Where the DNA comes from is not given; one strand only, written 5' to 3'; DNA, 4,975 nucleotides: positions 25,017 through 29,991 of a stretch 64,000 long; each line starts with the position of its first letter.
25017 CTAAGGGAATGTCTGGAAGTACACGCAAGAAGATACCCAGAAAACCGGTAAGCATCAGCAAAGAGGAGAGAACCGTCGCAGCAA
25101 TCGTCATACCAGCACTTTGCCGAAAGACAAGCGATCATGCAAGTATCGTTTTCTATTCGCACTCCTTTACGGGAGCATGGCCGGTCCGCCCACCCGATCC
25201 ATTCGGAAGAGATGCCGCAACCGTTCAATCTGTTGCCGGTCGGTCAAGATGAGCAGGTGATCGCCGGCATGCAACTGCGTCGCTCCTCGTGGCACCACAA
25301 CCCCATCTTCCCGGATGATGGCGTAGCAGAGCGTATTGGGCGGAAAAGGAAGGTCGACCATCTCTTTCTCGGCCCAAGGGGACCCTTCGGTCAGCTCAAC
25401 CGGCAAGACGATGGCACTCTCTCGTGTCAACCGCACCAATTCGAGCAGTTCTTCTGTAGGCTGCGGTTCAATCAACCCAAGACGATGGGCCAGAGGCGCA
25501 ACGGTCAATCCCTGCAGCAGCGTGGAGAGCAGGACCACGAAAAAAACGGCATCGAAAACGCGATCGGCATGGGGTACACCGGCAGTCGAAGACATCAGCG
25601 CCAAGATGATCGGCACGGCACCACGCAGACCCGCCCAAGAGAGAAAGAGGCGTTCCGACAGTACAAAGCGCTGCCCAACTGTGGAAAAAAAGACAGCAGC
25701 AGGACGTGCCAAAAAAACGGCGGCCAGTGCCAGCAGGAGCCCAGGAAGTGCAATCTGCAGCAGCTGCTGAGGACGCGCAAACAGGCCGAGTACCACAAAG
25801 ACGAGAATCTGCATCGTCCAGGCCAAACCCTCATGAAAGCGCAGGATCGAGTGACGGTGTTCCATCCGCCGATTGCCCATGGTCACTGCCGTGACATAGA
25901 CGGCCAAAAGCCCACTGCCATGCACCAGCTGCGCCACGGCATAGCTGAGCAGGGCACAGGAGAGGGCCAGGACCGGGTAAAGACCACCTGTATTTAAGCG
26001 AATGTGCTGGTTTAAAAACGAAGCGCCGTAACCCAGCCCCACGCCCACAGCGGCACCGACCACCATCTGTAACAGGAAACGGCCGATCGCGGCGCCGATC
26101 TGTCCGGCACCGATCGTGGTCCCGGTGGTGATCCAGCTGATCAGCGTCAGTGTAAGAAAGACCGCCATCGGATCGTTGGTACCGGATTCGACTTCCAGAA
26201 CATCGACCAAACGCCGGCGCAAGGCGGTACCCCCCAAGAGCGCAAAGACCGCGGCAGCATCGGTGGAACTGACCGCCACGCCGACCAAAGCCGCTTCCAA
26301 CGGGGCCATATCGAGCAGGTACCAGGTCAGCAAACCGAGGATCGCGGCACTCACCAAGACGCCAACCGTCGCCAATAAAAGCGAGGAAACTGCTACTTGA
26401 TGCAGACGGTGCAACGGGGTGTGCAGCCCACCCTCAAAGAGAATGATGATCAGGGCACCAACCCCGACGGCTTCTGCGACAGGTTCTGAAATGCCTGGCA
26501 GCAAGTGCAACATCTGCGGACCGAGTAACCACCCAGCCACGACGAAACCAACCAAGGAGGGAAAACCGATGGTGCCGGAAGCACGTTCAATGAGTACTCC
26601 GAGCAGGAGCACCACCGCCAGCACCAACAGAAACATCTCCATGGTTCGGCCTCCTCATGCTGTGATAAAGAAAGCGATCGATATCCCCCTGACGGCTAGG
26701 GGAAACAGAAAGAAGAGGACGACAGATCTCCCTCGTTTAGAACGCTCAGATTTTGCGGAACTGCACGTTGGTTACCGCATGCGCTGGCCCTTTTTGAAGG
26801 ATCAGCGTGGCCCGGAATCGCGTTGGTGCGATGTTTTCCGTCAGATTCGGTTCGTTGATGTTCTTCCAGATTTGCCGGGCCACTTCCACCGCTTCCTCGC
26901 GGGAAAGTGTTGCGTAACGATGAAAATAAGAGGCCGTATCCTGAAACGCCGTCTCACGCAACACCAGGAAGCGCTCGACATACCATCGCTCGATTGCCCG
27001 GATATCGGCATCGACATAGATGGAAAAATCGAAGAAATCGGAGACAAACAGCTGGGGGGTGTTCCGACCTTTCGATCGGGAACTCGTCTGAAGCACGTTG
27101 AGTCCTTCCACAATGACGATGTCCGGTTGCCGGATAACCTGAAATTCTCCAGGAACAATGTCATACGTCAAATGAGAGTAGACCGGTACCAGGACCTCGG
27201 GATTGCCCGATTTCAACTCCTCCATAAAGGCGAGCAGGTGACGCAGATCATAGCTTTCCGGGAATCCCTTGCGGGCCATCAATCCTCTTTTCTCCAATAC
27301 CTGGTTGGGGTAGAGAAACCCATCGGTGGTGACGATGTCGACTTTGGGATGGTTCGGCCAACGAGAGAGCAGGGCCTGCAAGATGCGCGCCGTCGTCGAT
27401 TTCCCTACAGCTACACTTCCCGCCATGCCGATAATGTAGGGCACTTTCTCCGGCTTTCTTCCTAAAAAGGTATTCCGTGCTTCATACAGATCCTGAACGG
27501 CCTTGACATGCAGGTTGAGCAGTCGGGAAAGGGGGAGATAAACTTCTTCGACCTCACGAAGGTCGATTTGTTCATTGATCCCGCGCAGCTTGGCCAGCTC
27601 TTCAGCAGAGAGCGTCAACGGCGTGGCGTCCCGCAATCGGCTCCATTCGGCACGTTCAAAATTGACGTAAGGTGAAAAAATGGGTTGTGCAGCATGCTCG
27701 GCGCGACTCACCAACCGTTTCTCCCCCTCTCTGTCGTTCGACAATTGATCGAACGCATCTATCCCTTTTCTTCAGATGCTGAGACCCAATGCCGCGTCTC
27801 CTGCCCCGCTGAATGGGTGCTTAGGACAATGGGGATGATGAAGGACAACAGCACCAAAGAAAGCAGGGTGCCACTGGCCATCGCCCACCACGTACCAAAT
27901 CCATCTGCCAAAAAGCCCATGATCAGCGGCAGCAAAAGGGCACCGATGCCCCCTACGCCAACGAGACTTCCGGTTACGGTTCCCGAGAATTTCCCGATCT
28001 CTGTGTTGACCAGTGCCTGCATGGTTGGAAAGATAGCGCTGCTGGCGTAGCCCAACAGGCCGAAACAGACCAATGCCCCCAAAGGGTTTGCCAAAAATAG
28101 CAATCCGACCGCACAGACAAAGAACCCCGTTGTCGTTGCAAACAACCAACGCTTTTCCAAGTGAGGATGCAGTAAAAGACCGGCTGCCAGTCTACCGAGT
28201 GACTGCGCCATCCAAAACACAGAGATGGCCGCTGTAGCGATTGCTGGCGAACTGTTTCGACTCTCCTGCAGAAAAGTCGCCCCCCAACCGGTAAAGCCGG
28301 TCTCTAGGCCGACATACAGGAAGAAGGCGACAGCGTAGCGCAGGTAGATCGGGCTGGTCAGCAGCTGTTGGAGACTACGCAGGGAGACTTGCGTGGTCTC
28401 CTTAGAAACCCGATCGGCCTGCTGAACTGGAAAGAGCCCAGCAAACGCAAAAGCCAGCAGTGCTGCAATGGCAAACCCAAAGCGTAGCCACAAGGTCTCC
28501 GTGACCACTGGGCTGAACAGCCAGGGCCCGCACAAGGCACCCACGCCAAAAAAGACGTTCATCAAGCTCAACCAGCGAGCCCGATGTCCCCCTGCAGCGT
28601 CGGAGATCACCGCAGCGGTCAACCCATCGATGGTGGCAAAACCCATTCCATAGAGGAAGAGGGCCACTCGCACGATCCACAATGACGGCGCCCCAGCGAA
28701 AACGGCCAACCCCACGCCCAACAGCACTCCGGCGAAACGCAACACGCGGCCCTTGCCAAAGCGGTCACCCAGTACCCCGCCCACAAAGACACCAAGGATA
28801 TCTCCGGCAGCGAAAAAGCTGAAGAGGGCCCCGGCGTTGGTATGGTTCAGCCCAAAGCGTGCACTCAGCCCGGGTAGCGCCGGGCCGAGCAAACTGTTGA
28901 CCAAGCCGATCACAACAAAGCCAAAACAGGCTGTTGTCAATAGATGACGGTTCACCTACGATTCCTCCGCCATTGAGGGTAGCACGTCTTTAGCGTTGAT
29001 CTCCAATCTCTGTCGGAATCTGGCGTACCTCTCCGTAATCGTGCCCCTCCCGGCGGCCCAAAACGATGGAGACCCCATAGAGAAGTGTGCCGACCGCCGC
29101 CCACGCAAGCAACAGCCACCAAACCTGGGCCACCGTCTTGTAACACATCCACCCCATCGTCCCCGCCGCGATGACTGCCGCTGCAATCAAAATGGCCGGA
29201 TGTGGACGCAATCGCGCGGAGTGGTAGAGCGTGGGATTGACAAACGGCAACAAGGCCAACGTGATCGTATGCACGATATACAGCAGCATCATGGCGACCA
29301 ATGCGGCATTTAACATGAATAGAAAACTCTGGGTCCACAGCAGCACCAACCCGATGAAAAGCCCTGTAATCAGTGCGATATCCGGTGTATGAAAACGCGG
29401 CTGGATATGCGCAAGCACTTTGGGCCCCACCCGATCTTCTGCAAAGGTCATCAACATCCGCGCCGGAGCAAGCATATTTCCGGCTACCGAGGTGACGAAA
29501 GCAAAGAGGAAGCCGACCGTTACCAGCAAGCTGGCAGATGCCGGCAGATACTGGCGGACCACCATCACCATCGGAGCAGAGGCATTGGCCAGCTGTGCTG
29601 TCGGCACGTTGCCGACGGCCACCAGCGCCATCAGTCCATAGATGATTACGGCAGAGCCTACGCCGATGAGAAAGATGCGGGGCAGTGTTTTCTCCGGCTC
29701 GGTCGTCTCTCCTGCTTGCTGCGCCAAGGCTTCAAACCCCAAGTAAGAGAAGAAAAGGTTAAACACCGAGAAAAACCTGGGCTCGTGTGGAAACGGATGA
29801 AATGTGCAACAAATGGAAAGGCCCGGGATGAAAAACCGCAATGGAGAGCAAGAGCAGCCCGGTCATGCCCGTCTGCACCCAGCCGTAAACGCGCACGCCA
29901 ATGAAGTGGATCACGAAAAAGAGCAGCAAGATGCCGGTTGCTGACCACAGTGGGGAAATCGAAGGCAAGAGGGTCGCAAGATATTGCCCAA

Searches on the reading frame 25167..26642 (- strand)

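Call 73: search_protein_families(library=pfam, max_evalue=0.00001, proteins=[window:25167-26642:-])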
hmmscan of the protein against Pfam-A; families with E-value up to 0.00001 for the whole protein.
window:25167-26642:- (491 aa): 2 families
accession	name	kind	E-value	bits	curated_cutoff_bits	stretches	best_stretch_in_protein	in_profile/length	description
PF00999.27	Na_H_Exchanger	-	2e-57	195.2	26.2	1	12-385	4-373/375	Sodium/hydrogen exchanger, transmembrane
PF02080.26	TrkA_C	-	3.4e-13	49.7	27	1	415-479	4-70/71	TrkA-C domain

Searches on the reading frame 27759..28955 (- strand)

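Call 73: search_protein_families(library=pfam, max_evalue=0.00001, proteins=[window:27759-28955:-])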
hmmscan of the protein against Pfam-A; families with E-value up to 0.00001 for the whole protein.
window:27759-28955:- (398 aa): 1 family
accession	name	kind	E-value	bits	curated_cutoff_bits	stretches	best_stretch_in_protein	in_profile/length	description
PF07690.21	MFS_1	-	1.6e-36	126.4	33.4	1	10-340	2-344/347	Major Facilitator Superfamily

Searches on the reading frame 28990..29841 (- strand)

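Call 73: search_protein_families(library=pfam, max_evalue=0.00001, proteins=[window:28990-29841:-])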
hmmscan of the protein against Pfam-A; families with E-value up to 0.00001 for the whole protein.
window:28990-29841:- (283 aa): 1 family
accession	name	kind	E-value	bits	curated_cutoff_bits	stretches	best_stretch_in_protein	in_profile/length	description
PF00324.27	AA_permease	-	2.6e-13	49.9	24.6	1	23-246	194-427/470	Amino acid permease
